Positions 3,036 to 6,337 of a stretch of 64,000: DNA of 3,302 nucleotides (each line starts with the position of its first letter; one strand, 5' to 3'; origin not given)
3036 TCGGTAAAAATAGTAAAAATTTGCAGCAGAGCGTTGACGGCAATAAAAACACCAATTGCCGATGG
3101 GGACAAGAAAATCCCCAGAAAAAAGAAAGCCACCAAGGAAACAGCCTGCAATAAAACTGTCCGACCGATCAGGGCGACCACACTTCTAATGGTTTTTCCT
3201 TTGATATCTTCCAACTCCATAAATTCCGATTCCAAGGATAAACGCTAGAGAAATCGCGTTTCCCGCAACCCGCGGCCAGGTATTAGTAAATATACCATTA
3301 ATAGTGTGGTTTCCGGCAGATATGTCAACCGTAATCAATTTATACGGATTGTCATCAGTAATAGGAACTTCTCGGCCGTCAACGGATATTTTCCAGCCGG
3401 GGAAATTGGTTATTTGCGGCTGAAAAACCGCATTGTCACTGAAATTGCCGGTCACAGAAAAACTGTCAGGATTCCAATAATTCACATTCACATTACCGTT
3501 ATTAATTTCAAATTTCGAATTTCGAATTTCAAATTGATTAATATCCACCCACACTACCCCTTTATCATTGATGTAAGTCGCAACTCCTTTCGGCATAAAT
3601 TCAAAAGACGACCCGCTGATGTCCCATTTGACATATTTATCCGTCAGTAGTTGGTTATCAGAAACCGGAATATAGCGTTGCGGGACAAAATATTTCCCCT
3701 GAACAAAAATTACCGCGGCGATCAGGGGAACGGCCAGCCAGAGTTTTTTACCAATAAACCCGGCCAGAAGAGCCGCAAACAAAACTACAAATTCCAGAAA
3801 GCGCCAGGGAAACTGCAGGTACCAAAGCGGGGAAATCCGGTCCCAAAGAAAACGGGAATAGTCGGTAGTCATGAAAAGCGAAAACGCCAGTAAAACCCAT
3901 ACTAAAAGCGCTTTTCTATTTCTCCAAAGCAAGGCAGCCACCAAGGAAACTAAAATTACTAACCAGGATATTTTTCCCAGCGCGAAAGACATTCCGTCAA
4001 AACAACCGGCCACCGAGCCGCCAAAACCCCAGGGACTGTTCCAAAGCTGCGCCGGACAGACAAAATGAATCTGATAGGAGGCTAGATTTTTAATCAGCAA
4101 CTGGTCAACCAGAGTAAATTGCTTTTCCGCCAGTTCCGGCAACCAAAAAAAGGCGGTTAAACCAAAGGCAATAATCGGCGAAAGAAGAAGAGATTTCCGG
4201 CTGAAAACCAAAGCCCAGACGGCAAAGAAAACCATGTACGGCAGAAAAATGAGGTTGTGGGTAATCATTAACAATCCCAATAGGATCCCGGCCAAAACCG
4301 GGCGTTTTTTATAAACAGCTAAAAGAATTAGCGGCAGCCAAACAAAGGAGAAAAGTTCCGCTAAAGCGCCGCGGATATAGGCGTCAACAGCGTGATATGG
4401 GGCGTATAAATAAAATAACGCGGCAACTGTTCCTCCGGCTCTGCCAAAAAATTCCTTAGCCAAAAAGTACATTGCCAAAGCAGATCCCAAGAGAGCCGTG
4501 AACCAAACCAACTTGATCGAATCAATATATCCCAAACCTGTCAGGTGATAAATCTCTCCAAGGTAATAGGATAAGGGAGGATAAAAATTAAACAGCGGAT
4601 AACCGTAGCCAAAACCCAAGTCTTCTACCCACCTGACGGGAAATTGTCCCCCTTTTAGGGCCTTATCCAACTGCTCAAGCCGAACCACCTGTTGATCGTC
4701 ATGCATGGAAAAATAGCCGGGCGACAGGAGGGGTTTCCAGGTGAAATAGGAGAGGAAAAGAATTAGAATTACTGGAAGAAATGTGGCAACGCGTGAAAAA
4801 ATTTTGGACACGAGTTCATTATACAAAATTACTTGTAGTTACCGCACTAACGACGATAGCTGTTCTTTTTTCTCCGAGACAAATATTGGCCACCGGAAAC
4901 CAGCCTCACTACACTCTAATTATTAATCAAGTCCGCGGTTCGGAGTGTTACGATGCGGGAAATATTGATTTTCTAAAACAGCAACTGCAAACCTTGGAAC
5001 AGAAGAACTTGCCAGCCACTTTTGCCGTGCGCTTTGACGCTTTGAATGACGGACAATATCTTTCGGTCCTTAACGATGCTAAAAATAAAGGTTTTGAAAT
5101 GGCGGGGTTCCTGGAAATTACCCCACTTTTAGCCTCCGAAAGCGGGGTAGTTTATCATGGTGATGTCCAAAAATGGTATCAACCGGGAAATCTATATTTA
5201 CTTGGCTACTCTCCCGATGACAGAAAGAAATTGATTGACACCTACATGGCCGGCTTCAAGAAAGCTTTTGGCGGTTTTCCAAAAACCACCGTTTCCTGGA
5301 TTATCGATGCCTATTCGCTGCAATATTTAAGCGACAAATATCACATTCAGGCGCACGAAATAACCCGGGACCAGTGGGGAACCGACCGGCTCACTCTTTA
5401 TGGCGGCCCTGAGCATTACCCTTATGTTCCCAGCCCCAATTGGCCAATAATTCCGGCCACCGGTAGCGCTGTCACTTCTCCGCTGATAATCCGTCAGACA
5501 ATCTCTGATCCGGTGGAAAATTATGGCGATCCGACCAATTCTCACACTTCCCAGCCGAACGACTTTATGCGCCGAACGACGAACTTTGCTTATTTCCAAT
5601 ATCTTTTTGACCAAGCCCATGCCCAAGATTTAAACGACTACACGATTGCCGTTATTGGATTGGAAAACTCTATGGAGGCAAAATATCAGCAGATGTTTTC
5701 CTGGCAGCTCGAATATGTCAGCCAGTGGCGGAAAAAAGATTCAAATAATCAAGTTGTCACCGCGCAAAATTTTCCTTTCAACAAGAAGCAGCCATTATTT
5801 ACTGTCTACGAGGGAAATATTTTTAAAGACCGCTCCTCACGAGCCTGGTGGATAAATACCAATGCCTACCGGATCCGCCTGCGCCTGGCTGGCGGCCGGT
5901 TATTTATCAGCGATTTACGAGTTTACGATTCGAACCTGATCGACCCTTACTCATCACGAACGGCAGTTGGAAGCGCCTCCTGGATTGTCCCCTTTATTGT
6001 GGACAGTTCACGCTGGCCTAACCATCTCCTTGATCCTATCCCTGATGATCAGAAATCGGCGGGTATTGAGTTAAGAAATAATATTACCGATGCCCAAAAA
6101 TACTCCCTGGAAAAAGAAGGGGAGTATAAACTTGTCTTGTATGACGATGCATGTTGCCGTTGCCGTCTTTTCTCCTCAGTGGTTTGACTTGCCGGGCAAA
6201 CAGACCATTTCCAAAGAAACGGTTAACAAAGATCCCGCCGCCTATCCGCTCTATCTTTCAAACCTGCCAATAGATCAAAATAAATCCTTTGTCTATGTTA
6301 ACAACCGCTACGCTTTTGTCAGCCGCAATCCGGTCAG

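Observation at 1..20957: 21-kb surface-glycosylation island dominated by GT-C membrane glycosyltransferase paralogs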

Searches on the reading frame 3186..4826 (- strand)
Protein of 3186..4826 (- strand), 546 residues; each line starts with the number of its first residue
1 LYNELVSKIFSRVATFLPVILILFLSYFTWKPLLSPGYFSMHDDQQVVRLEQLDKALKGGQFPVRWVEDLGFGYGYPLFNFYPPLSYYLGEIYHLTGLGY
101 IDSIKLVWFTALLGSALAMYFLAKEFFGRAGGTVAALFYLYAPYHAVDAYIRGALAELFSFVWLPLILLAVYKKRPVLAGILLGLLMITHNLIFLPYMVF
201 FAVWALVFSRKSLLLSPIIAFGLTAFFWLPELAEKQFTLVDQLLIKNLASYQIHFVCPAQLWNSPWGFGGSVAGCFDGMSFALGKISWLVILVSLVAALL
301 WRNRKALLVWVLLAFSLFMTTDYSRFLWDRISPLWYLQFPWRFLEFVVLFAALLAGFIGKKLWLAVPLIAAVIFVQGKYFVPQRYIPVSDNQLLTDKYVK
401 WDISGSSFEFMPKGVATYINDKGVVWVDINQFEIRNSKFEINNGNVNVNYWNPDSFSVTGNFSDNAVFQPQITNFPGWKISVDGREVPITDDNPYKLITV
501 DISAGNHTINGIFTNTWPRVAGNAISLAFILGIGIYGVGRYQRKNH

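Call 5: search_protein_families(library=pfam, proteins=[window:3186-4826:-], max_evalue=0.01)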
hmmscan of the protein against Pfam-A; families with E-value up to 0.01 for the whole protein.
window:3186-4826:- (546 aa): 0 families

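Call 8: search_protein_families(library=ncbifam, proteins=[window:3186-4826:-], max_evalue=0.01)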
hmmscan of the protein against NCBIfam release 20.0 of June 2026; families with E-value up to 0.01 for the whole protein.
window:3186-4826:- (546 aa): 0 families

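Call 29: find_homologous_proteins(query=window:3186-4826:-, max_evalue=0.00001)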
Query window:3186-4826:- (546 aa): 1627 proteins with E <= 0.00001 among 8000 candidates; the best 120 are listed.
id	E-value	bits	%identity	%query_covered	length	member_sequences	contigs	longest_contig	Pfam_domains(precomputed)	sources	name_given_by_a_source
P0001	0.0e+0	1157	100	93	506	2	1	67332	-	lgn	-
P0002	9.4e-266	901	77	92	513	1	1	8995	-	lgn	-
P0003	2.5e-253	860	73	93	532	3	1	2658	PF10131.16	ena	-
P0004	3.5e-242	823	69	95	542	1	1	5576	-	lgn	-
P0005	1.2e-203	696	61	92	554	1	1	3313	PF10131.16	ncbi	-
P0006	1.6e-201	689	60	96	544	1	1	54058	-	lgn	-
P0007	2.3e-199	682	57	98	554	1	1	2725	-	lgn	-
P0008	1.2e-198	679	61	93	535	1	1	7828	PF10131.16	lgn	-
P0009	8.1e-198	676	59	96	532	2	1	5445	-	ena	-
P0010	1.7e-195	669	58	95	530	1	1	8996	-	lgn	-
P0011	3.8e-194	664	60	92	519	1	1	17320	-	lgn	-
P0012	5.1e-194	664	59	93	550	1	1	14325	-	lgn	-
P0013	1.1e-193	663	60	91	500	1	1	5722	-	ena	-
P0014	5.3e-192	657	58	94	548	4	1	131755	-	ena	-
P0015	3.4e-191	655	56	95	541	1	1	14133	PF10131.16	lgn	-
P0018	8.7e-191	653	56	95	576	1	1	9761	PF10131.16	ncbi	-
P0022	6.7e-189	647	60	88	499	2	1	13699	PF10131.16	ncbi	-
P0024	2.6e-187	642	56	95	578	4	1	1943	PF10131.16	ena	-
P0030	3.0e-184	632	58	92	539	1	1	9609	PF10131.16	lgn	-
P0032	3.2e-182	625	54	92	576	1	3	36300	PF10131.16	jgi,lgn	-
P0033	1.6e-181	623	54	93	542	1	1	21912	PF10131.16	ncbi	-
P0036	6.9e-179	614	56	92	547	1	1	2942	PF10131.16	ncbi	-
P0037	2.2e-178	612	55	96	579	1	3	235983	PF10131.16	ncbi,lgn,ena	-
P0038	3.4e-178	612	53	98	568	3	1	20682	PF10131.16,PF13231.13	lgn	-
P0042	1.7e-175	603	56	96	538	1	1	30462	PF10131.16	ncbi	-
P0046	3.3e-171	589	53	95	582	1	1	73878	PF10131.16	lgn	-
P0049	7.2e-168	578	52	91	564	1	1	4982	PF10131.16,PF02516.21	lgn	-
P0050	4.2e-167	575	51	96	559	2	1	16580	PF10131.16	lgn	-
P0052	1.7e-166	573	53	91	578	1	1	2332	PF10131.16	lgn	-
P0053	2.3e-165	569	52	97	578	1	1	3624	PF10131.16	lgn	-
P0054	2.0e-164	566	51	98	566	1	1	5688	PF10131.16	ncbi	-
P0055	2.2e-160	553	52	90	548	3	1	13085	PF10131.16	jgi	jgi:hypothetical protein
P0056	9.1e-158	544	49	99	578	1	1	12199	PF10131.16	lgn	-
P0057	6.3e-157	541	51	88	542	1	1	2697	PF10131.16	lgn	-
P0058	2.3e-156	540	49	99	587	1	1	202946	PF10131.16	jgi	-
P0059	2.5e-156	539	50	97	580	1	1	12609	PF10131.16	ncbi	-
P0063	4.5e-154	532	49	99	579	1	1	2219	PF10131.16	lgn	-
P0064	4.9e-153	529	48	96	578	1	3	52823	PF10131.16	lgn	-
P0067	3.0e-149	516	49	96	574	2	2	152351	PF10131.16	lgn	-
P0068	4.8e-148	512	48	99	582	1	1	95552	PF10131.16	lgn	-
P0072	5.8e-144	499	49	88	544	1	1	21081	PF10131.16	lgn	-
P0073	1.3e-143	498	45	98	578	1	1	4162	PF10131.16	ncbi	-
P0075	1.5e-143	497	48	95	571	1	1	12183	PF10131.16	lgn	-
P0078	1.7e-142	494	47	97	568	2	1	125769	PF10131.16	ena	-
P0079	1.8e-142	494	47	90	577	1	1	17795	PF10131.16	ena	-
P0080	1.5e-141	491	48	91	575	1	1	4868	PF10131.16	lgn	-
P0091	1.1e-138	481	47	93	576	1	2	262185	PF10131.16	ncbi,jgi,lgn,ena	-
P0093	6.2e-138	479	45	97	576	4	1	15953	PF10131.16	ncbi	-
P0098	5.7e-137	476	46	96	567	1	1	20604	PF10131.16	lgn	-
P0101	2.4e-136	474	44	95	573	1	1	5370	PF10131.16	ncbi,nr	ncbi:glycosyltransferase family 39 protein [Candidatus Curtissbacteria bacterium]|nr:glycosyltransfe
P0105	9.2e-136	472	44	93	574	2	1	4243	PF10131.16,PF20176.4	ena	-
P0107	1.0e-135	471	46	92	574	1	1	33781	PF10131.16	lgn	-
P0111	2.2e-135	470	45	96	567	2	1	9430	PF10131.16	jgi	jgi:hypothetical protein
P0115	6.1e-135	469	45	94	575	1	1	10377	PF10131.16,PF13231.13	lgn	-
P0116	6.8e-135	469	45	95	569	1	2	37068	PF10131.16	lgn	-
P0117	9.4e-135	468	45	97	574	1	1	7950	PF10131.16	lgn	-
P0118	1.1e-134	468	44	95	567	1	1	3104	PF10131.16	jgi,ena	-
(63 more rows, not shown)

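Call 40: search_solved_structures(query=A1, max_evalue=1)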
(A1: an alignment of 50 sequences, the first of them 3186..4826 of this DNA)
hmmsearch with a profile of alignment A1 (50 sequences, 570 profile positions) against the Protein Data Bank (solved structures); distinct sequences matched with E-value up to 1: 0.

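Call 45: predict_structure(alignment_id=A1)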
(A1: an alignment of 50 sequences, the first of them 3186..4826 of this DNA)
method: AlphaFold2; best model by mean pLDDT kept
length: 546 residues; sequences in the alignment: 50
mean_pLDDT: 94.1   pTM: 0.93
mean pLDDT of the five models: 94.1, 92.4, 92.3, 92.2, 91.7
residues with pLDDT >= 90: 470; 70-90: 61; 50-70: 11; < 50: 4
segments of 3 or more residues with pLDDT < 50: 269-272
pLDDT, mean of each block of 10 residues (from residue 1): 92 95 98 96 94 97 96 94 94 98 98 98 98 98 95 95 99 98 98 96 98 98 97 94 81 88 66 56 89 97 98 97 95 89 96 97 96 95 95 96 93 94 90 90 93 97 96 97 98 96 98 97 98 97 91
secondary structure, 60 per line:
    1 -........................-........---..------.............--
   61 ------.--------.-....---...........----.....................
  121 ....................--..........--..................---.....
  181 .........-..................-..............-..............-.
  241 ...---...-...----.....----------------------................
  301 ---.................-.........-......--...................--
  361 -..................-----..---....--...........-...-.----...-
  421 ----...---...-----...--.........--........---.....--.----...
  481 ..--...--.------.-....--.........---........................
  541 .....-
elements in order: H2-25 H27-34 H46-58 H78-81 H85-95 H100-140 H143-152 H155-172 H176-189 H191-208 H210-223 H225-237 H240-243 H258-262 H285-300 H304-320 H322-330 H332-337 H340-358 H362-379 H390-393 H396-406 E417-419 E425-427 E439-441 E444-452 E455-462 E466-470 E478-482 E485-487 E499-502 E505-513 H517-545

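Call 82: list_cluster_members(proteins=[window:3186-4706:-, window:6629-7936:+, window:8812-10365:+, window:10362-11567:+, window:12602-14320:+, window:14320-15795:+, window:15707-16729:-, window:17500-18990:-, window:885-1781:-, window:18990-19472:-])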
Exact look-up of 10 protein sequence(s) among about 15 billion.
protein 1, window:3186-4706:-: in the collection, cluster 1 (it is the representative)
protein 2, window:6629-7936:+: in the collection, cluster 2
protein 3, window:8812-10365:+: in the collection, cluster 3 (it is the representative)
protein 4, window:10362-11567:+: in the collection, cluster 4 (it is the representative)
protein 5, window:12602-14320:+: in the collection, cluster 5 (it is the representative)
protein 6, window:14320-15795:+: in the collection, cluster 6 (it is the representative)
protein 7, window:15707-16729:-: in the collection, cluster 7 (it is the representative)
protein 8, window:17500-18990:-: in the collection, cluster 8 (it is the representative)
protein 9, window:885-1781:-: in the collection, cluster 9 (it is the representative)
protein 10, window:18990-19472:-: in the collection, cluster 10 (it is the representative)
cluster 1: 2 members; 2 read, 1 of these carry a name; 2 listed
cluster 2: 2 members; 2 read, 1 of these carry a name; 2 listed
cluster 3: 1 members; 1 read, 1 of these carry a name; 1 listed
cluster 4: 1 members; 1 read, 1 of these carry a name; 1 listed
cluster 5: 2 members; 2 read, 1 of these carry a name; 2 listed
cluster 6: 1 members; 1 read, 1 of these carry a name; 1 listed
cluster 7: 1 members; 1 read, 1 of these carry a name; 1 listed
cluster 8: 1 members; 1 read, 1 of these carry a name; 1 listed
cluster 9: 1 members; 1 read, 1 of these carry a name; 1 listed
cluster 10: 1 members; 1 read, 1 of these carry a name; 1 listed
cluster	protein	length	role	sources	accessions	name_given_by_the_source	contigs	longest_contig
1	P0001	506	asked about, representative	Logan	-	-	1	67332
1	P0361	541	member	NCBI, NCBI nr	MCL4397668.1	hypothetical protein M1403_01425 [Patescibacteria group bacterium] | hypothetical protein [Patescibacteria group bacterium]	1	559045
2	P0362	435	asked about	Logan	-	-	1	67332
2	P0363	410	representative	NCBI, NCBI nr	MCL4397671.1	glycosyltransferase family 39 protein [Patescibacteria group bacterium]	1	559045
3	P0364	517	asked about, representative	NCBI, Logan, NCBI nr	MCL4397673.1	glycosyltransferase family 39 protein [Patescibacteria group bacterium]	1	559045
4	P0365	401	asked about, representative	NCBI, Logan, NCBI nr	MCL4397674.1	YfhO family protein [Patescibacteria group bacterium]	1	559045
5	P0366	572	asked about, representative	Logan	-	-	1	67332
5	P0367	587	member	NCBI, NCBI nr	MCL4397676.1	glycosyltransferase family 39 protein [Patescibacteria group bacterium]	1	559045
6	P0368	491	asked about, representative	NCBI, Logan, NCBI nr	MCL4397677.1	6-pyruvoyl-tetrahydropterin synthase-related protein [Patescibacteria group bacterium]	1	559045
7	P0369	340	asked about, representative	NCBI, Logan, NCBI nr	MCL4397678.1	hypothetical protein M1403_01475 [Patescibacteria group bacterium] | hypothetical protein [Patescibacteria group bacterium]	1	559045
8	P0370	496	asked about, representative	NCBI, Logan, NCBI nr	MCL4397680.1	glycosyltransferase family 39 protein [Patescibacteria group bacterium]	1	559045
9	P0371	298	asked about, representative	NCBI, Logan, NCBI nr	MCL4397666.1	glycosyltransferase family 2 protein [Patescibacteria group bacterium]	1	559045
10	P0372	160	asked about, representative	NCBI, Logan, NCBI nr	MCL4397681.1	GtrA family protein [Patescibacteria group bacterium]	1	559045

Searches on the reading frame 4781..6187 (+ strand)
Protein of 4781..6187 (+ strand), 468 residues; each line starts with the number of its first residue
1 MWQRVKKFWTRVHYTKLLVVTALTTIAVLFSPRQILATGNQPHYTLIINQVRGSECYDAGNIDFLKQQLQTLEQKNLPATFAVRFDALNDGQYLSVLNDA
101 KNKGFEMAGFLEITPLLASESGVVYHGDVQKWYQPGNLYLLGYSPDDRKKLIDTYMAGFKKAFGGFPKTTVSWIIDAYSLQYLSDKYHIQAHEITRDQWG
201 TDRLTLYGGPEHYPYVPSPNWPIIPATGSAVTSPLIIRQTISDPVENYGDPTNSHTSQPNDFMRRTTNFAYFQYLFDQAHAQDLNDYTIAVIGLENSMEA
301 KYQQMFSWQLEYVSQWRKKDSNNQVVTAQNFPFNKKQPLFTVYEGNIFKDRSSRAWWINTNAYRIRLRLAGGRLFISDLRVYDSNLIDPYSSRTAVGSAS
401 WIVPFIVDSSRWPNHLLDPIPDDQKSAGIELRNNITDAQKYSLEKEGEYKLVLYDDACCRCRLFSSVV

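Call 5: search_protein_families(library=pfam, proteins=[window:4781-6187:+], max_evalue=0.01)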
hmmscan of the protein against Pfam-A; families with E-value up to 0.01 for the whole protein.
window:4781-6187:+ (468 aa): 0 families

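Call 8: search_protein_families(library=ncbifam, proteins=[window:4781-6187:+], max_evalue=0.01)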
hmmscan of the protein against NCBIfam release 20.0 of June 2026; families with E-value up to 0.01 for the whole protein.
window:4781-6187:+ (468 aa): 0 families

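Call 33: find_homologous_proteins(query=window:4781-6187:+, max_evalue=0.001)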
Query window:4781-6187:+ (468 aa): 328 proteins with E <= 0.001 among 6116 candidates; the best 120 are listed.
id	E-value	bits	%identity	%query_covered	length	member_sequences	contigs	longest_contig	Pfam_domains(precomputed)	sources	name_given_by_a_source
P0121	0.0e+0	1097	100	100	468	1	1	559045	-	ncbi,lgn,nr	ncbi:hypothetical protein M1403_01430 [Patescibacteria group bacterium]|nr:hypothetical protein [Pat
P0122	1.1e-205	702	68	96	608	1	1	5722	-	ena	-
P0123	1.5e-205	702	66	97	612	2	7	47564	-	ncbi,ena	-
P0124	1.1e-148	514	53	94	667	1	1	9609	-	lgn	-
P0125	1.5e-145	504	53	93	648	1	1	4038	-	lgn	-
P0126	8.1e-141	488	52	91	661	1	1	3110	-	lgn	-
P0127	4.4e-139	482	50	96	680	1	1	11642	-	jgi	-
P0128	9.6e-128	445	48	92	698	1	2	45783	-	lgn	-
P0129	3.6e-124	433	49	87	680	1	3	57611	-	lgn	-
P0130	1.7e-123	431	51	82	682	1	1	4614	-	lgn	-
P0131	1.8e-123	431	49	86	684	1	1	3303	-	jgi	-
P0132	2.8e-122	427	50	84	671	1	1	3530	-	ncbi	-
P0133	3.1e-122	427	48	91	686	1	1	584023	-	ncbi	-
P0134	1.2e-120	422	48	87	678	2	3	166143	-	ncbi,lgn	-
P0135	2.0e-120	421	50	81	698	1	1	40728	-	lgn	-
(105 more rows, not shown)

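Call 51: predict_structure(alignment_id=A2)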
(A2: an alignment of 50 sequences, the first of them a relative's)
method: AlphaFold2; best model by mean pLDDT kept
length: 612 residues; sequences in the alignment: 50
mean_pLDDT: 84.8   pTM: 0.79
mean pLDDT of the five models: 84.8, 84.6, 84.4, 84.2, 84.1
residues with pLDDT >= 90: 352; 70-90: 154; 50-70: 58; < 50: 48
segments of 3 or more residues with pLDDT < 50: 29-32, 194-201, 244-247, 406-421, 472-484
pLDDT, mean of each block of 10 residues (from residue 1): 62 85 68 78 97 93 99 98 98 98 96 95 71 85 97 98 93 94 94 49 74 88 81 91 60 87 89 96 96 97 98 97 88 83 93 91 90 81 78 58 46 37 76 96 90 95 80 40 57 90 91 92 85 96 87 86 97 91 94 93 91 65
secondary structure, 60 per line:
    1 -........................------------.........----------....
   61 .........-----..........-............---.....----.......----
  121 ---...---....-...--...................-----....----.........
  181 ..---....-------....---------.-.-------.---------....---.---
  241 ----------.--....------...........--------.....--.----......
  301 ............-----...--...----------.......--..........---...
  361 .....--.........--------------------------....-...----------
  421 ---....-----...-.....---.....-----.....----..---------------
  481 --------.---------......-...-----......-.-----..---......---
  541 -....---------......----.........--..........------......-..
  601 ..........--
elements in order: H2-25 E38-46 H57-69 E75-79 H80-84 H86-97 E101-105 H110-116 H130-133 H140-158 E164-167 H172-182 E186-189 H197-200 E230-233 H254-257 H264-274 E283-287 H295-312 E318-320 E336-342 E345-354 E358-365 E368-376 E424-427 E437-441 E445-449 E455-459 E499-504 E506-508 E514-519 E532-537 E542-545 E555-560 E565-573 E576-585 H592-597 H599-610

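Call 73: search_protein_families(library=ncbifam, proteins=[P0123], max_evalue=0.001)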
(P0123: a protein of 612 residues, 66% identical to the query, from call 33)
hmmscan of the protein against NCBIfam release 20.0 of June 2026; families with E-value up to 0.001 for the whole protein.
P0123 (612 aa): 0 families
